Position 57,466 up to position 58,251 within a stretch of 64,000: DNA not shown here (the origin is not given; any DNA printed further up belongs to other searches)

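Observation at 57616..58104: Staygreen (Mg-dechelatase family) homologue in a presumably non-phototrophic archaeon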

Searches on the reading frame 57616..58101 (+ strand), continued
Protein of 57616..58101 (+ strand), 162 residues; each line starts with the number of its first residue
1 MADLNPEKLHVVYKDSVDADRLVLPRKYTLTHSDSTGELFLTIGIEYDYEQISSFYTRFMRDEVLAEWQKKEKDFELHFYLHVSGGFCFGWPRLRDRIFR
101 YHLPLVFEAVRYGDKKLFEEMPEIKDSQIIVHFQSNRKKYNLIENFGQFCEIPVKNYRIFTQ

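Call 79: fold_search(model_id=the predicted structure, library=pdb)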
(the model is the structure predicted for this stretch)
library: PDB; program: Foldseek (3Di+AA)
matches with E <= 10: 907; with E <= 0.001: 1
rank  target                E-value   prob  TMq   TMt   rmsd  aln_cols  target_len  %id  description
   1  7y5y_A                1.4e-20  1.00  0.85  0.91   2.4       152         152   53  X-ray Structure of Stay-Green (SGR) from Anaerolineae bacterium. (released 2022-10-19)
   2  5cw3_B                6.8e-03  0.20  0.19  0.13  17.1       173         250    9  Structure of CfBRCC36-CfKIAA0157 complex (Zn Edge) (released 2015-09-16)
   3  6gvw_A                1.1e-02  0.12  0.16  0.09  17.7       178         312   10  Crystal structure of the BRCA1-A complex (released 2019-07-10)
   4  2w0i                  1.5e-02  0.80  0.31  0.35  10.7       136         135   10  Structure Of C-Terminal Actin Depolymerizing Factor Homology (Adf-H) Domain Of Human Twinfilin-2 (released 2008-09-30)
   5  3n2q                  2.1e-02  0.60  0.29  0.19   6.4       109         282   10  Crystal structure of Sex pheromone staph-cAM373 precursor (released 2010-06-02)
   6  5ivu_B                2.3e-02  0.80  0.33  0.39   8.4       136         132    9  Crystal Structure of Streptomyces griseoflavus Cofilin (released 2017-03-29)
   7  4kee                  2.7e-02  0.69  0.33  0.38   7.8       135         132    9  Crystal Structure of Cofilin Mutant (cof1-158p) (released 2013-05-15)
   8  9kqh_A                2.8e-02  0.60  0.31  0.09   7.6       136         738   13  Crystal structure of Finegoldia magna DinG in complex with ssDNA and ADPNP (released 2025-12-03)
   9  7ccc_B                3.0e-02  0.77  0.31  0.17   7.6       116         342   12  The structure of the actin filament uncapping complex mediated by twinfilin (released 2021-02-03)
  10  7uxa_B                3.0e-02  0.75  0.27  0.33   8.0        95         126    7  Human tRNA Splicing Endonuclease Complex bound to pre-tRNA-ARG (released 2023-02-08)
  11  3l50_A                3.0e-02  0.75  0.28  0.32   8.9       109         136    7  The crystal structure of human Glia Maturation Factor, Gamma (GMFG) (released 2010-02-02)
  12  5bud_B                3.2e-02  0.18  0.23  0.12  14.4       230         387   10  Crystal structure of Candida albicans Rai1 in complex with pU5-Mn2+ (released 2015-07-08)
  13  1v6f_MODEL_1_A        3.4e-02  0.57  0.25  0.27   9.5       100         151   11  Solution Structure of Glia Maturation Factor-beta from Mus Musculus (released 2004-05-29)
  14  1cfy_A                3.6e-02  0.63  0.27  0.30   7.0        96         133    9  YEAST COFILIN, MONOCLINIC CRYSTAL FORM (released 1997-04-01)
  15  5cw5_D                3.6e-02  0.11  0.19  0.14  17.4       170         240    9  Structure of CfBRCC36-CfKIAA0157 complex (QSQ mutant) (released 2015-09-16)
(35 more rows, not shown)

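Call 81: find_homologous_proteins(query=P0186, max_evalue=1e-10)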
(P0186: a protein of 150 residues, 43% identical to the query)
Query P0186 (150 aa): 73 proteins with E <= 1e-10 among 83 candidates.
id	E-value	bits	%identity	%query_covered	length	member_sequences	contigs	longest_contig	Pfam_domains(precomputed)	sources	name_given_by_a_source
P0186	2.8e-94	331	100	100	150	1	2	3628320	PF12638.13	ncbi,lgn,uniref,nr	ncbi:staygreen family protein [Tepidibacter aestuarii]|uniref:staygreen family protein n=1 Tax=Tepid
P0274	4.9e-85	301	88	100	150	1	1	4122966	PF12638.13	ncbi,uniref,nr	ncbi:staygreen family protein [Tepidibacter hydrothermalis]|uniref:Staygreen family protein n=1 Tax=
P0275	2.0e-77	277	85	99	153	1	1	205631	PF12638.13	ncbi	-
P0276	2.5e-76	273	82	100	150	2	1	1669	PF12638.13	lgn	-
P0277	3.3e-76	273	83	100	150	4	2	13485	PF12638.13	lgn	-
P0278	2.0e-39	153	50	100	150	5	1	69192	PF12638.13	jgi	jgi:hypothetical protein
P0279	5.2e-39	152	52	98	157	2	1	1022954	PF12638.13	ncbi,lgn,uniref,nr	ncbi:hypothetical protein J2R98_000087 [Alkalibacillus filiformis]|uniref:Staygreen protein domain-c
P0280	9.1e-38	148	48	100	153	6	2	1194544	PF12638.13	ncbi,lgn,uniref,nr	ncbi:staygreen family protein [Metabacillus fastidiosus]|uniref:staygreen family protein n=1 Tax=Met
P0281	9.7e-38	148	49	99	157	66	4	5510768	PF12638.13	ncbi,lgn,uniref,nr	ncbi:staygreen family protein [Cytobacillus oceanisediminis]|uniref:staygreen family protein n=1 Tax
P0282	1.5e-37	147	51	99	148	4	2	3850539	PF12638.13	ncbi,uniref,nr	ncbi:staygreen family protein [Clostridium sp. CM027]|uniref:staygreen family protein n=1 Tax=Clostr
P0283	3.6e-37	146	49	99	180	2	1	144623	PF12638.13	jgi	jgi:hypothetical protein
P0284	2.1e-36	143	47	99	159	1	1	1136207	PF12638.13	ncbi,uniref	ncbi:staygreen family protein [Cytobacillus sp. FJAT-54145]|uniref:Staygreen family protein n=1 Tax=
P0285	2.5e-36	143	49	99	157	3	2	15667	PF12638.13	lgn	-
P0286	6.9e-36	142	48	100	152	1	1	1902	PF12638.13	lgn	-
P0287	7.0e-36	142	47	99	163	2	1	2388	PF12638.13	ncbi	-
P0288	1.4e-35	141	49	99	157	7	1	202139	PF12638.13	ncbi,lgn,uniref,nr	ncbi:staygreen protein [Cytobacillus oceanisediminis]|uniref:Staygreen protein n=1 Tax=Cytobacillus 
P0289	7.6e-35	138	47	99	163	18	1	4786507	PF12638.13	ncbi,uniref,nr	ncbi:staygreen family protein [Mesobacillus subterraneus]|uniref:staygreen family protein n=1 Tax=Me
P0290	8.3e-35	138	48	99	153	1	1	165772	PF12638.13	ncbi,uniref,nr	ncbi:hypothetical protein DS745_11310 [Anaerobacillus alkaliphilus]|uniref:Staygreen protein domain-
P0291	8.9e-35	138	47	99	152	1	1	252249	PF12638.13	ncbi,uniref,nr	ncbi:hypothetical protein D3H55_02175 [Bacillus salacetis]|uniref:Staygreen protein domain-containin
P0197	1.1e-34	138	47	99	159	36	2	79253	PF12638.13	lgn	-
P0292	1.6e-34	137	45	99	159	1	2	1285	PF12638.13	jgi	-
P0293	2.0e-34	137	48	99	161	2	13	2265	PF12638.13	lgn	-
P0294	2.8e-34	137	48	99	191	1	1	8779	PF12638.13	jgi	jgi:hypothetical protein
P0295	3.2e-34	136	44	100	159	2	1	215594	PF12638.13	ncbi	-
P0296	3.6e-34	136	47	99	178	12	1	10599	PF12638.13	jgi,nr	jgi:hypothetical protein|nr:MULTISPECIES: staygreen family protein [unclassified Bacillus (in: firmi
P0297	5.1e-34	136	48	99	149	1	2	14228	PF12638.13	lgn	-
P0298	5.3e-34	136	45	99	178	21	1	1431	PF12638.13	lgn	-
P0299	5.5e-34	136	46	99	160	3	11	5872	PF12638.13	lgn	-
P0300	8.5e-34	135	47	99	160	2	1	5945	PF12638.13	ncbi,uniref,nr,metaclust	ncbi:staygreen family protein [Neobacillus fumarioli]|uniref:staygreen family protein n=1 Tax=Neobac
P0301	9.4e-34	135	46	100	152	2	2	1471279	PF12638.13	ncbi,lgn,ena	-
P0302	1.4e-33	134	48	98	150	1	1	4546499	PF12638.13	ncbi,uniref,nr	ncbi:staygreen family protein [Bacillus alkalicellulosilyticus]|uniref:staygreen family protein n=1 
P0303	1.5e-33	134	47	99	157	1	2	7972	PF12638.13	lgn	-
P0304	2.3e-33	134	46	99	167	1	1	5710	PF12638.13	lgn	-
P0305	5.2e-33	132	47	99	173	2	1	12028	PF12638.13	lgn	-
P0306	6.4e-33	132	44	100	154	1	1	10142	PF12638.13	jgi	jgi:hypothetical protein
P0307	9.6e-33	132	46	99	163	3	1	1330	PF12638.13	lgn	-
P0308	5.6e-32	129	45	99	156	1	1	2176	PF12638.13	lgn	-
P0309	3.2e-31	127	45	99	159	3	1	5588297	PF12638.13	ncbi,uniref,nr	ncbi:staygreen family protein [Neobacillus sp. WH10]|uniref:staygreen family protein n=1 Tax=Neobaci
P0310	4.0e-31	126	44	99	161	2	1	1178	PF12638.13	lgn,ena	-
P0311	6.8e-31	126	46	97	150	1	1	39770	PF12638.13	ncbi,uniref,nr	ncbi:staygreen family protein [Halalkalibacter alkaliphilus]|uniref:Staygreen family protein n=1 Tax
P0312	1.7e-30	124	45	97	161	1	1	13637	PF12638.13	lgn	-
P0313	1.7e-30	124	46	100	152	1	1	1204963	PF12638.13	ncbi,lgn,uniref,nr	ncbi:staygreen family protein [Gracilibacillus kekensis]|uniref:Staygreen protein n=1 Tax=Gracilibac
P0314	1.7e-30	124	47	99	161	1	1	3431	PF12638.13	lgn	-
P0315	1.8e-30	124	43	99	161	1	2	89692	PF12638.13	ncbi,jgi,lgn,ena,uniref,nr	ncbi:staygreen family protein [Bacillus sp. REN3]|uniref:staygreen family protein n=1 Tax=Bacillus s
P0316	5.4e-30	123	46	99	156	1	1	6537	PF12638.13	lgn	-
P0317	8.8e-30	122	45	99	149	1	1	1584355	PF12638.13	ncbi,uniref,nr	ncbi:staygreen family protein [Gracilibacillus massiliensis]|uniref:staygreen family protein n=1 Tax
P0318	1.3e-29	121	45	100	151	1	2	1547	PF12638.13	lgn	-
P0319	1.5e-29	121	43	100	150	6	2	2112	PF12638.13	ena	-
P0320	2.3e-29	121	45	99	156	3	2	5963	PF12638.13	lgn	-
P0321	2.4e-29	121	42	99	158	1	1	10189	PF12638.13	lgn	-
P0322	3.5e-29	120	44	99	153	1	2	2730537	PF12638.13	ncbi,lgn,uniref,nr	ncbi:staygreen family protein [Aciduricibacillus chroicocephali]|uniref:Staygreen family protein n=1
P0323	4.2e-29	120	44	97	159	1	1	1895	PF12638.13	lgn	-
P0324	4.6e-29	120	45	98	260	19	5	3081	PF12638.13,PF13027.12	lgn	-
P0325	4.7e-29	120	43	97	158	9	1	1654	PF12638.13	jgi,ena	-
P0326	2.6e-28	117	42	95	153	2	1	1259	PF12638.13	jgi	-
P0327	5.9e-28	116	44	100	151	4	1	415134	PF12638.13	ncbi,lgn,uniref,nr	ncbi:staygreen protein [Psychrobacillus insolitus]|uniref:Staygreen protein n=1 Tax=Psychrobacillus 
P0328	3.7e-27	113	43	95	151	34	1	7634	PF12638.13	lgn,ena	-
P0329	3.9e-27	113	42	97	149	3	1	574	PF12638.13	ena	-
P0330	5.0e-27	113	43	99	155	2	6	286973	PF12638.13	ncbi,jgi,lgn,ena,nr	ncbi:MAG TPA: hypothetical protein G4O10_05010 [Dehalococcoidia bacterium]|nr:hypothetical protein [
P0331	6.8e-27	113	52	75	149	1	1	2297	PF12638.13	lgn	-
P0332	1.1e-26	112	42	100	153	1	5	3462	PF12638.13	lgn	-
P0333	2.6e-26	111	47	85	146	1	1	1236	PF12638.13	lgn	-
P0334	2.7e-26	111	44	99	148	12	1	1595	PF12638.13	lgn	-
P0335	3.4e-26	110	45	85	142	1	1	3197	PF12638.13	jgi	jgi:hypothetical protein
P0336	8.7e-26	109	41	100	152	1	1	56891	PF12638.13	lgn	-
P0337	1.5e-25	108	44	99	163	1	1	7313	PF12638.13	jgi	jgi:hypothetical protein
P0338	3.5e-25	107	40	97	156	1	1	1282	PF12638.13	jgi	-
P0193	1.2e-24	105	46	90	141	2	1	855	PF12638.13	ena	-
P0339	3.6e-24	104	41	100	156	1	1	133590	PF12638.13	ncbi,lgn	-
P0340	2.7e-22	98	42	99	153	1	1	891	PF12638.13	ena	-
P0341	5.6e-22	97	38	99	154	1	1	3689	PF12638.13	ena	-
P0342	2.8e-21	94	40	100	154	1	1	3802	PF12638.13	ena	-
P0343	3.0e-19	88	50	64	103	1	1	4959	PF12638.13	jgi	jgi:hypothetical protein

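Call 82: find_encoding_contigs(protein=P0186, flank=6000, max_places=1)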
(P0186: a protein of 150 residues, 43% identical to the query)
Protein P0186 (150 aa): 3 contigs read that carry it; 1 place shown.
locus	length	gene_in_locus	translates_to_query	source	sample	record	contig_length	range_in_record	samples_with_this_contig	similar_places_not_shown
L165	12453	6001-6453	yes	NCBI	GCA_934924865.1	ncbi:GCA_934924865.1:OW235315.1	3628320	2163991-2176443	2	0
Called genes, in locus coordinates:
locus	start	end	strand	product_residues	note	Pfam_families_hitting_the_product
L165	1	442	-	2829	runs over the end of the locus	PF10091:Glycoamylase, PF06165:GH94_b-supersand, PF17167:Glyco_hydro_94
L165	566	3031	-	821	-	PF00483:NTP_transferase, PF12804:NTP_transf_3 (weak), PF00132:Hexapep (faint), PF25084:LbH_EIF2B, PF25087:GMPPB_C, PF02878:PGM_PMM_I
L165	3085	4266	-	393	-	PF00768:Peptidase_S11, PF13354:Beta-lactamase2, PF07943:PBP5_C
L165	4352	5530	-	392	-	PF13576:Pentapeptide_3, PF07885:Ion_trans_2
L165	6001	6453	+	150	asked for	PF12638:Staygreen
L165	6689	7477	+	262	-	PF00149:Metallophos, PF12850:Metallophos_2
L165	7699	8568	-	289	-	-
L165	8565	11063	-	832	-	PF10101:DUF2339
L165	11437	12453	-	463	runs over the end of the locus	PF01336:tRNA_anti-codon, PF00152:tRNA-synt_2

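Call 83: find_encoding_contigs(protein=P0281, flank=6000, max_places=1)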
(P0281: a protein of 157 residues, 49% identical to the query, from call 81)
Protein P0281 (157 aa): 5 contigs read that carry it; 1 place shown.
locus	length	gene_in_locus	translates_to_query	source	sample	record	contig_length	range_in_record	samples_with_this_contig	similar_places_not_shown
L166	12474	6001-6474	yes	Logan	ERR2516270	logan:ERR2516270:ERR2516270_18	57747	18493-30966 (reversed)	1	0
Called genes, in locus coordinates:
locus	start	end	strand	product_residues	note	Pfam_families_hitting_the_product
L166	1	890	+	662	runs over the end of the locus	PF02518:HATPase_c, PF00204:DNA_gyraseB, PF01751:Toprim, PF00986:DNA_gyraseB_C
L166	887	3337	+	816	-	PF00521:DNA_topoisoIV, PF03989:DNA_gyraseA_C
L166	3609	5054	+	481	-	PF01235:Na_Ala_symp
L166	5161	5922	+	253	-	PF27120:YybI_C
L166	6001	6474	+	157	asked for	PF12638:Staygreen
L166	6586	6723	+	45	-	-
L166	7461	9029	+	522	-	PF01663:Phosphodiest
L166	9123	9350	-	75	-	-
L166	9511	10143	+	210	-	PF09335:VTT_dom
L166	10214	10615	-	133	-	-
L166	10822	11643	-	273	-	PF00149:Metallophos, PF12850:Metallophos_2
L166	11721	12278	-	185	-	PF22790:YkoP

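Call 84: find_encoding_contigs(protein=P0282, flank=6000, max_places=1)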
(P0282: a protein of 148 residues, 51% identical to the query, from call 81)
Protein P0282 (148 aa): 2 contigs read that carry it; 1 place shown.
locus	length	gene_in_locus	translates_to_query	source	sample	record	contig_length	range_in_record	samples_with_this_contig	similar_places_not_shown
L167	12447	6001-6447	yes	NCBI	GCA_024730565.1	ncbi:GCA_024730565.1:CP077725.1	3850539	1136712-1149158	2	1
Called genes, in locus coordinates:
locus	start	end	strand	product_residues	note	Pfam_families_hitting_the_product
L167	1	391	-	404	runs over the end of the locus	-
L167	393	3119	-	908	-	PF03118:RNA_pol_A_CTD, PF04545:Sigma70_r4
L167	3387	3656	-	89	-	-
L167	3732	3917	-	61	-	-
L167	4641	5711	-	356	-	-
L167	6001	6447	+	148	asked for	PF12638:Staygreen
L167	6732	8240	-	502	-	PF13187:Fer4_9 (weak), PF00037:Fer4 (weak), PF12837:Fer4_6 (weak), PF12838:Fer4_7 (weak), PF25160:LdpA_Fe-S-bd (weak), PF00037:Fer4, PF12837:Fer4_6 (weak), PF02906:Fe_hyd_lg_C, +4 more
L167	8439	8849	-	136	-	PF01327:Pep_deformylase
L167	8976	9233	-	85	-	-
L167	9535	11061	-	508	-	-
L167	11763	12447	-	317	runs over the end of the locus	PF13276:HTH_21, PF00665:rve, PF13683:rve_3, PF13333:rve_2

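Call 85: find_encoding_contigs(protein=P0313, flank=6000, max_places=1)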
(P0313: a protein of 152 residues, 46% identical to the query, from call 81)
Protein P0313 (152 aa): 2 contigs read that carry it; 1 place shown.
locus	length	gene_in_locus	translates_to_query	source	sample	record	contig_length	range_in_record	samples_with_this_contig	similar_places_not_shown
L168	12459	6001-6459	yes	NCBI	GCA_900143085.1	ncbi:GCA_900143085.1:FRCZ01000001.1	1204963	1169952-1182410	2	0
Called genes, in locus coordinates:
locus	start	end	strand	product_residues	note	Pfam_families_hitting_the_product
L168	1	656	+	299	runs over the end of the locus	PF02915:Rubrerythrin (faint), PF09968:DUF2202 (faint), PF13668:Ferritin_2 (faint)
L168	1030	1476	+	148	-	PF02566:OsmC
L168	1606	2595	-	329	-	PF00248:Aldo_ket_red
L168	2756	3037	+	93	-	PF12840:HTH_20, PF01022:HTH_5 (weak)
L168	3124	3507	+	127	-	PF00903:Glyoxalase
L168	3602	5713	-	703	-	PF03717:PBP_dimer, PF00905:Transpeptidase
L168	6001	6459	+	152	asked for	PF12638:Staygreen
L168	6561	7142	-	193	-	-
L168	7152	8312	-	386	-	PF17989:ALP_N, PF21522:MreB-like_C, PF22128:Alp7A_like_C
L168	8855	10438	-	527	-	PF00072:Response_reg, PF12833:HTH_18, PF00165:HTH_AraC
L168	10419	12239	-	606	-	PF02743:dCache_1, PF00672:HAMP (weak), PF06580:His_kinase, PF02518:HATPase_c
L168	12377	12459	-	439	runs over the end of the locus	PF01547:SBP_bac_1, PF13416:SBP_bac_8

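Call 87: find_related_loci(query=A1, collection=viral_contigs, flank=6000)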
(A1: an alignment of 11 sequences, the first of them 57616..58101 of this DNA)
Query A1 (162 aa) in viral_contigs; peptide patterns used: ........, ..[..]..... (x = any residue, [..] = any of these).
16 stretches matched a pattern, but none encodes a relative of the query by tblastn (E <= 1e-3).
